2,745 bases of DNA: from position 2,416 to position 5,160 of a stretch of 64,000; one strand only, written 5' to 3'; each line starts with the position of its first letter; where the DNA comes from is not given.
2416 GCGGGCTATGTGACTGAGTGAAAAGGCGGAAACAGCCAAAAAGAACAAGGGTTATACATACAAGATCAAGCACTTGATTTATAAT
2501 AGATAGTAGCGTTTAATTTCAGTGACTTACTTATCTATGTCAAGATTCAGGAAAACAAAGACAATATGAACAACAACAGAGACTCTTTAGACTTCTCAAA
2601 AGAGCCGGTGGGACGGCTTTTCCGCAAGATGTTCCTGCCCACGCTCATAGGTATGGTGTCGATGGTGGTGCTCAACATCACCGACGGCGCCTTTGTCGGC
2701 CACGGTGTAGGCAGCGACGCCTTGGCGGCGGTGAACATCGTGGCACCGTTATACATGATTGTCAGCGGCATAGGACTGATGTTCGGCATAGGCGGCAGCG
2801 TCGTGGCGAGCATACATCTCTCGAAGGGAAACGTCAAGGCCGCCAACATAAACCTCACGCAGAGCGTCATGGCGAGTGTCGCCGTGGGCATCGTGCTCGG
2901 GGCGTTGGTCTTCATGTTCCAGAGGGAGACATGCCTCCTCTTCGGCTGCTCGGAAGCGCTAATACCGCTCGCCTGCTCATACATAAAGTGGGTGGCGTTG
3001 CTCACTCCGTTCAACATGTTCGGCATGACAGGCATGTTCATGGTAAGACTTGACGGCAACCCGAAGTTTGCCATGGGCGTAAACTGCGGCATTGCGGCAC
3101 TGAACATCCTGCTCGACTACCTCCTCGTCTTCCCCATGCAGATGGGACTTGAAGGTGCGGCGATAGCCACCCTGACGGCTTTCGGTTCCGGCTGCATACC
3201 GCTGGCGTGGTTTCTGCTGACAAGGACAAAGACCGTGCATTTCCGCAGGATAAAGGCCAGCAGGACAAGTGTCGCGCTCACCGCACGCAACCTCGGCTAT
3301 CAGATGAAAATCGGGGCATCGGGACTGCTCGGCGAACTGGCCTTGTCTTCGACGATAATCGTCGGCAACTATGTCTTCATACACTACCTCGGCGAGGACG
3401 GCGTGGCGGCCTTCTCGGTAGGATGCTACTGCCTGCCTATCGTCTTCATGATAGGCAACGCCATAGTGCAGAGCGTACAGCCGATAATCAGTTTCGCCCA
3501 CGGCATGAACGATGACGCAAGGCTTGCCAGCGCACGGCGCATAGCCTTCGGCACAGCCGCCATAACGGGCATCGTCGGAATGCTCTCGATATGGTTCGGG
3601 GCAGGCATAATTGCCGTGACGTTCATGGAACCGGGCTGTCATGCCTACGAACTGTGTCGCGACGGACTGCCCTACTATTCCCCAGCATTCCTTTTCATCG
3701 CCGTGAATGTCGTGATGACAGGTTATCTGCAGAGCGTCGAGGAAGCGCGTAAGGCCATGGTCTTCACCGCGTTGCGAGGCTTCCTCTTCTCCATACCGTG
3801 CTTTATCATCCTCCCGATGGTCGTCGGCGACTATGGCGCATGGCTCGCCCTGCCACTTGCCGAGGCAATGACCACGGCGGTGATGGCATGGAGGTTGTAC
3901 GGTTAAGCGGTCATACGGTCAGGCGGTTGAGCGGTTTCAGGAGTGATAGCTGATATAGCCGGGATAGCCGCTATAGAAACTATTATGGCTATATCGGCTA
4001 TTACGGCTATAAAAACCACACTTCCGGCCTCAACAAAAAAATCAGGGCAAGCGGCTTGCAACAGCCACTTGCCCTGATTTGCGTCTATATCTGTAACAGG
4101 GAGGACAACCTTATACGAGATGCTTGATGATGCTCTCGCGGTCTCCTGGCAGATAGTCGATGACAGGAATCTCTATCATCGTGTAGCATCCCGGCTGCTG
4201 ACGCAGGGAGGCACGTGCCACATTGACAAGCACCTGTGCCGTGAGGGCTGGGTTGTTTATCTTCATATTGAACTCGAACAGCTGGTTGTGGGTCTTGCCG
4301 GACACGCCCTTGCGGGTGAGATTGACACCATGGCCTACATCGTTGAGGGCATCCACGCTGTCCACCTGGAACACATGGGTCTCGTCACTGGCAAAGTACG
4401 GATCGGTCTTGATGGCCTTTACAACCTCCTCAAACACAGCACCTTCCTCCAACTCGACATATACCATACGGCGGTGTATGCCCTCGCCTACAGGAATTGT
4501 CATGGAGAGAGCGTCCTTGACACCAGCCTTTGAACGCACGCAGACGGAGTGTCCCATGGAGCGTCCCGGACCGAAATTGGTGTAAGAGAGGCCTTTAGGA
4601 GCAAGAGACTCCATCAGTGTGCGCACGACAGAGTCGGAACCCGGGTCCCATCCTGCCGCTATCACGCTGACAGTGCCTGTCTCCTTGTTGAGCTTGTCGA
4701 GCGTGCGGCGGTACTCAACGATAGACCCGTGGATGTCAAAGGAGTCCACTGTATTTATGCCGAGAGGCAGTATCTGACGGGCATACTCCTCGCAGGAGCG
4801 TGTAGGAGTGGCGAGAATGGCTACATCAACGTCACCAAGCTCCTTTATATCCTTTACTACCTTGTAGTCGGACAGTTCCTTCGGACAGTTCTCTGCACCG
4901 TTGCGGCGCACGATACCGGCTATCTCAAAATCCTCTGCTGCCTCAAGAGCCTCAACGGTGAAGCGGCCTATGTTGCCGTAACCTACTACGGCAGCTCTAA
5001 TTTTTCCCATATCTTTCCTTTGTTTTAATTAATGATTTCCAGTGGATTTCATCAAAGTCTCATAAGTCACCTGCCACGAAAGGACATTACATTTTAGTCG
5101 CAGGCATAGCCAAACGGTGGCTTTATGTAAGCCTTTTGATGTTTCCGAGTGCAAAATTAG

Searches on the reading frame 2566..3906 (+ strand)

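Call 12: search_protein_families(library=pfam, proteins=[window:2566-3906:+])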
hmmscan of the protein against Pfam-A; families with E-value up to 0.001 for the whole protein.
window:2566-3906:+ (446 aa): 1 family
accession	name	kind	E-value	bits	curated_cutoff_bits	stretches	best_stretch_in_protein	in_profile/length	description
PF01554.23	MatE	-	2.4e-33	115.5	24.9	2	25-186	1-161/161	MatE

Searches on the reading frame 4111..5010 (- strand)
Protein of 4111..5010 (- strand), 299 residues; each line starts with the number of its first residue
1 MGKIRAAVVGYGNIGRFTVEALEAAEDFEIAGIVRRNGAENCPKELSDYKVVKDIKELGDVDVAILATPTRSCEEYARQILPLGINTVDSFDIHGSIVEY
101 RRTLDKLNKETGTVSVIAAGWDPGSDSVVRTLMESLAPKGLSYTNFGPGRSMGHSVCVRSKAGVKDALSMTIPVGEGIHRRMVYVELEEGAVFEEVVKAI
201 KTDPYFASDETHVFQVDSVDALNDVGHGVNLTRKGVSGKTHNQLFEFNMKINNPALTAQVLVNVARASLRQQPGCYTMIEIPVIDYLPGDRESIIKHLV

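Call 12: search_protein_families(library=pfam, proteins=[window:4111-5010:-])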
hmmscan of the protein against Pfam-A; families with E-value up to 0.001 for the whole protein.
window:4111-5010:- (299 aa): 4 families
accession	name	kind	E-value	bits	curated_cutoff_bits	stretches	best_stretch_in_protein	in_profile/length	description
PF16654.10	DAPDH_C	-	2.2e-19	70.3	30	2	120-179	1-60/154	Diaminopimelic acid dehydrogenase C-terminal domain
PF01408.29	GFO_IDH_MocA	-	3.1e-08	34.8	24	1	4-86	1-88/120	Oxidoreductase family, NAD-binding Rossmann fold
PF03447.22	NAD_binding_3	-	2.1e-05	25.6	24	1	10-87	1-85/116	Homoserine dehydrogenase, NAD binding domain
PF01118.30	Semialdhyde_dh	-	9e-05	23.3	26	1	6-89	2-95/121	Semialdehyde dehydrogenase, NAD binding domain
